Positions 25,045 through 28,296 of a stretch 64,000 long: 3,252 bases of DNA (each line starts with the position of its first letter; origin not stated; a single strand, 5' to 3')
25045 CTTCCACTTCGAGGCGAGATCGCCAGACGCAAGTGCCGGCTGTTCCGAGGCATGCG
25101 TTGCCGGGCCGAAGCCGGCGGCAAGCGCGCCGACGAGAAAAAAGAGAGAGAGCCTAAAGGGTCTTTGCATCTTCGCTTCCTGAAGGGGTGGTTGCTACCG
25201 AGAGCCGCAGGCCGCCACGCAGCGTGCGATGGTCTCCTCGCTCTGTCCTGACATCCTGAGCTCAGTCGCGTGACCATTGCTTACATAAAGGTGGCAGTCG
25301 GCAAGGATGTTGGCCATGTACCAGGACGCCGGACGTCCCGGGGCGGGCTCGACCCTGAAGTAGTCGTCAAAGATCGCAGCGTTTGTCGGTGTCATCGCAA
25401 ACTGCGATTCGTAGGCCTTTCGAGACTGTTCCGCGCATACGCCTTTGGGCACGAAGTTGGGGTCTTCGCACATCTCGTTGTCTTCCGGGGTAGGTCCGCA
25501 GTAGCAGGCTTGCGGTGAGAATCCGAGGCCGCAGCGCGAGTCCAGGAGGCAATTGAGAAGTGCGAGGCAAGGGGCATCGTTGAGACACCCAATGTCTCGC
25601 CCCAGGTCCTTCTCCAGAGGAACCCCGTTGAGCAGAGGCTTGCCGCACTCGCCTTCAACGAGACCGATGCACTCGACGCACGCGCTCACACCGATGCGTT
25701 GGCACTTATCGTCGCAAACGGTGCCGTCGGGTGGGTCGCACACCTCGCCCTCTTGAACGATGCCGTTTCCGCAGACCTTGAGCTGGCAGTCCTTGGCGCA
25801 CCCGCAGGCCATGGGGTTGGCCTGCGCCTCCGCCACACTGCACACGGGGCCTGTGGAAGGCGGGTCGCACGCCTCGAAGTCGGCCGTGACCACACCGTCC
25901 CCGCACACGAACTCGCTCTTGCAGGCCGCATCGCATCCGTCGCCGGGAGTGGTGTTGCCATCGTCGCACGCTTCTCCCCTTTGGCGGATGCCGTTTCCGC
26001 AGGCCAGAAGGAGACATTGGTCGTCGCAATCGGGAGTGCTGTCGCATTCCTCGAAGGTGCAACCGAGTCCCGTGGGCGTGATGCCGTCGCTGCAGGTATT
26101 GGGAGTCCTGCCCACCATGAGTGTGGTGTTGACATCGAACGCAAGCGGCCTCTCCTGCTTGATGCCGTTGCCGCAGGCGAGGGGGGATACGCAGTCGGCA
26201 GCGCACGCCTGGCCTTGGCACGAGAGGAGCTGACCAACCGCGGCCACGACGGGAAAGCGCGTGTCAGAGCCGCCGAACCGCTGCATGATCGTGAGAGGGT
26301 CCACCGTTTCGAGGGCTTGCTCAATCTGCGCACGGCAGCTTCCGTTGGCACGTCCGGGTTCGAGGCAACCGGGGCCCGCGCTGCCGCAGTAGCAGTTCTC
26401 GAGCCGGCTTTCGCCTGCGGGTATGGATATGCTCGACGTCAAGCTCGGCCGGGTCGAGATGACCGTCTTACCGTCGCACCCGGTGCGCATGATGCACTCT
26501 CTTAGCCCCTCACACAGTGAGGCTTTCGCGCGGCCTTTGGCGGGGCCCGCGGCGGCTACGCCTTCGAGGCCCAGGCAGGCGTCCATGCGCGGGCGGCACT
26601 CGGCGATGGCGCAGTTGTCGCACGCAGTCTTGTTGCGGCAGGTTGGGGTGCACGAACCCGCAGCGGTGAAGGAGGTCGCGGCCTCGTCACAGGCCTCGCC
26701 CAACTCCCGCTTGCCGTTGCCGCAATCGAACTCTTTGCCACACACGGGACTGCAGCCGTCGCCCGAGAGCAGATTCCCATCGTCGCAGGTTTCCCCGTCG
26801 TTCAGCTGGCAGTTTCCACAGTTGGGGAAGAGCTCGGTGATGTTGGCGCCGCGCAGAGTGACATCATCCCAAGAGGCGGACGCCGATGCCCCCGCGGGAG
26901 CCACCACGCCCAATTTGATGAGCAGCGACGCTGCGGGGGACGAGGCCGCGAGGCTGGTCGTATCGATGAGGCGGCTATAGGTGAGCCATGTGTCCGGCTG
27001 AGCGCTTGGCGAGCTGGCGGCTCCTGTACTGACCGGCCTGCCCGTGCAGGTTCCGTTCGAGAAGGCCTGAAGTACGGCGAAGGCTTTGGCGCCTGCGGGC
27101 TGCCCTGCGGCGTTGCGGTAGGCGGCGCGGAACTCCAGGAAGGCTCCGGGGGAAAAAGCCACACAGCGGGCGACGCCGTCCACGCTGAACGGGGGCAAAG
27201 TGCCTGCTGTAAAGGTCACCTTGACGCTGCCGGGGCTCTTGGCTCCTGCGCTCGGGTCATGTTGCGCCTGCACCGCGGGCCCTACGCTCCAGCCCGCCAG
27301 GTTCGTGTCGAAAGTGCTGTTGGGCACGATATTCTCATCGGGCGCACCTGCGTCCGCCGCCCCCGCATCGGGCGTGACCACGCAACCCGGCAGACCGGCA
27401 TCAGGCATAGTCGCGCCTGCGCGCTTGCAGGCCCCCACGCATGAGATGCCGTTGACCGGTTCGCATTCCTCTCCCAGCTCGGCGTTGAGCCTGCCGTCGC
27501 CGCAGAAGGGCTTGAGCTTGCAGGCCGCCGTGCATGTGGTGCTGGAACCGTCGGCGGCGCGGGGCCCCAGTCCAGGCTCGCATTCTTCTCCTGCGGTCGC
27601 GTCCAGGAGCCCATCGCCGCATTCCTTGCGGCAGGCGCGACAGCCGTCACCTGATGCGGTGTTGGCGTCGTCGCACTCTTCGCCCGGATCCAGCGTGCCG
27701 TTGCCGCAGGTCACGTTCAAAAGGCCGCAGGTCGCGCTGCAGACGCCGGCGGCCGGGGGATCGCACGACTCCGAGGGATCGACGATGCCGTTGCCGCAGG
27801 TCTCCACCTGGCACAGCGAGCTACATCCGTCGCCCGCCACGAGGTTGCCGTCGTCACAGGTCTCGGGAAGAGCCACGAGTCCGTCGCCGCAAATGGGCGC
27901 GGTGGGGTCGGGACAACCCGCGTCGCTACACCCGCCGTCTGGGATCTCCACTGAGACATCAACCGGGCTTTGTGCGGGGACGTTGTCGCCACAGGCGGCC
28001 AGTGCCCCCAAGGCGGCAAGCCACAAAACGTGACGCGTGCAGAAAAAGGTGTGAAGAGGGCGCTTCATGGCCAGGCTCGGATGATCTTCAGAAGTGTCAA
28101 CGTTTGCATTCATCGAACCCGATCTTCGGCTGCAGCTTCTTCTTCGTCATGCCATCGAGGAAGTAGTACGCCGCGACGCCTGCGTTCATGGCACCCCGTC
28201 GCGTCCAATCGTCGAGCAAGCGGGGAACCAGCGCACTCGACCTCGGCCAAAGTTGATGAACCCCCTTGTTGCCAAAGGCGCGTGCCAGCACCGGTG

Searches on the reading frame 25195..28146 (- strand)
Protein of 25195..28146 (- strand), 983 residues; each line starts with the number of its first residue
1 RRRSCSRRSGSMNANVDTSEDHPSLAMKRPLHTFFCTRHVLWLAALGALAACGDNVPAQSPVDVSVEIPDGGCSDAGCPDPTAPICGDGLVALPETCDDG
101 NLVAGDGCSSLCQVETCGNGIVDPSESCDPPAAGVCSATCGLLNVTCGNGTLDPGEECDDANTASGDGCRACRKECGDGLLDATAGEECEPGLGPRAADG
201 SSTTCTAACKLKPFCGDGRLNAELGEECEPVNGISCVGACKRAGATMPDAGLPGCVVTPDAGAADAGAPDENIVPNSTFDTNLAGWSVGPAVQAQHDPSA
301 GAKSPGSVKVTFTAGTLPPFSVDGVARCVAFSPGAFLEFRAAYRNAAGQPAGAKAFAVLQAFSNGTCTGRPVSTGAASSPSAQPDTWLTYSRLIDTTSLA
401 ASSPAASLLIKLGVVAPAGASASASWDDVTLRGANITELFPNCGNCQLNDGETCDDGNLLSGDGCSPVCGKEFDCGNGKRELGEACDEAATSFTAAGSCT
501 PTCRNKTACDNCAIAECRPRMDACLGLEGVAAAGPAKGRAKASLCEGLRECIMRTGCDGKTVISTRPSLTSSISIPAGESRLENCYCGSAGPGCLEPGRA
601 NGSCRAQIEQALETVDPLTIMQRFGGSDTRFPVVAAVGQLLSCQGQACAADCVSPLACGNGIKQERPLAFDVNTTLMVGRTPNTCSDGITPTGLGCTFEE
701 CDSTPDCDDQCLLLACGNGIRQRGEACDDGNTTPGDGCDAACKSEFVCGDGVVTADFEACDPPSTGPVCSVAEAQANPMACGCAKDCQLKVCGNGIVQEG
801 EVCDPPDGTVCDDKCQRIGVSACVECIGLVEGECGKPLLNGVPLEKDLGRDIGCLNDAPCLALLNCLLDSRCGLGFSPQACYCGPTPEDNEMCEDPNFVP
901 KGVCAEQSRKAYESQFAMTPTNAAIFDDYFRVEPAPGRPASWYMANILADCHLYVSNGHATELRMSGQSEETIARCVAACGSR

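Call 24: search_protein_families(library=pfam, proteins=[window:25195-28146:-], max_evalue=0.0001)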
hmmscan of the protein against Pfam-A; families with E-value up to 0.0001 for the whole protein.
window:25195-28146:- (983 aa): 1 family
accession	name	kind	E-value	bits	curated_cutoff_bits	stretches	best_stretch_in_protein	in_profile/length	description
PF13948.11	DUF4215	-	1.5e-14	54.4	27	1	84-113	19-47/47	Domain of unknown function (DUF4215)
